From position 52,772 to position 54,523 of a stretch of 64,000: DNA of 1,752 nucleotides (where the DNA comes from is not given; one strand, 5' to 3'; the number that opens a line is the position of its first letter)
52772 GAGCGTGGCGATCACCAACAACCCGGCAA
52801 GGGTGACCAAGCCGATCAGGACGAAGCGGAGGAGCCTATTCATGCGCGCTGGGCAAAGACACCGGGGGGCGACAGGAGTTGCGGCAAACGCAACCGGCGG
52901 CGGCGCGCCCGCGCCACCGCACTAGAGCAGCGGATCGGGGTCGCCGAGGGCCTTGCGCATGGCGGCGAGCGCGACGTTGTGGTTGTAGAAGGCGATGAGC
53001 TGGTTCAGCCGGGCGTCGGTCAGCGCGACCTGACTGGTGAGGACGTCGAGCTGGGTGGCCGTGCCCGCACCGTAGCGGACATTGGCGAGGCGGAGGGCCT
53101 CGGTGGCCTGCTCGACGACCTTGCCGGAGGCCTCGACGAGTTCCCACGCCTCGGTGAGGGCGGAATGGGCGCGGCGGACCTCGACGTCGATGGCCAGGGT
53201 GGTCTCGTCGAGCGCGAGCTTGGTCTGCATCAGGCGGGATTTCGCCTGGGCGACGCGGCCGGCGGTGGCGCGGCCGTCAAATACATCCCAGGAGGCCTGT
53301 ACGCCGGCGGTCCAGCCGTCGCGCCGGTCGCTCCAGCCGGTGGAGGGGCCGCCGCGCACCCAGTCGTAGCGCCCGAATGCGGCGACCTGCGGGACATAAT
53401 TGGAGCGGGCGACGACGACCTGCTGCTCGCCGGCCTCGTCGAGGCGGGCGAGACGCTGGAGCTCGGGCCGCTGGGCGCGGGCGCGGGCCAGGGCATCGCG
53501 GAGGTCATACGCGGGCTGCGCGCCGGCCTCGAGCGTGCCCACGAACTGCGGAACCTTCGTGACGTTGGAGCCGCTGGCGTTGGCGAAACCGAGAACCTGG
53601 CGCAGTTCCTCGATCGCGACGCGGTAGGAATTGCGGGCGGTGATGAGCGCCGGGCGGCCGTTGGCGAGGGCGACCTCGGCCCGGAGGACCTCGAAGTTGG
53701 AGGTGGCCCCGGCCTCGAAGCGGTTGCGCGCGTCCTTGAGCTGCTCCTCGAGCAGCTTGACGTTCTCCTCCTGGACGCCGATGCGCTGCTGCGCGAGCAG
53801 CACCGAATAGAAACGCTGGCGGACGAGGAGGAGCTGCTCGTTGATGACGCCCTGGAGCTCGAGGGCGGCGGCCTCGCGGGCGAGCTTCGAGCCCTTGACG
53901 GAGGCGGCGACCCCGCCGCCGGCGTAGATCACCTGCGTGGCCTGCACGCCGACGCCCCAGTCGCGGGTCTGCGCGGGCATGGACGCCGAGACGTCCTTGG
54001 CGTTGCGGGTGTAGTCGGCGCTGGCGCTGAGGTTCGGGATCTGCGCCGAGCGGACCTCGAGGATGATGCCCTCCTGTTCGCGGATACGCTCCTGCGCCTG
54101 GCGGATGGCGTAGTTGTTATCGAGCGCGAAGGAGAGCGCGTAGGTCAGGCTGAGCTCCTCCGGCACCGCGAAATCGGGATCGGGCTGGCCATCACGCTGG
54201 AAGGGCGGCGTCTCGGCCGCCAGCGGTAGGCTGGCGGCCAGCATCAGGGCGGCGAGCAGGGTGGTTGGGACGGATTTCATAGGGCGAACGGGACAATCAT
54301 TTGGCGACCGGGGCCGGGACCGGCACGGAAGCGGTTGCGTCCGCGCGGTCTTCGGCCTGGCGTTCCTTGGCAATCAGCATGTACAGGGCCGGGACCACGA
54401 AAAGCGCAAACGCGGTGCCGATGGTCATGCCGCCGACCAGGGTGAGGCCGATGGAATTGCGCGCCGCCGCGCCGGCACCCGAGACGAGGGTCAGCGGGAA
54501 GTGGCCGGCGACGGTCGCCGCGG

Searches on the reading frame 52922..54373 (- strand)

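Call 28: search_protein_families(library=pfam, proteins=[window:52922-54373:-], max_evalue=0.0001)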
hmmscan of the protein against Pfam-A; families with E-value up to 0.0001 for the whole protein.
window:52922-54373:- (483 aa): 1 family
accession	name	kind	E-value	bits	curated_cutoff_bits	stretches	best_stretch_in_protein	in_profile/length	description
PF02321.23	OEP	-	3.2e-61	206.8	22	2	292-477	2-187/187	Outer membrane efflux protein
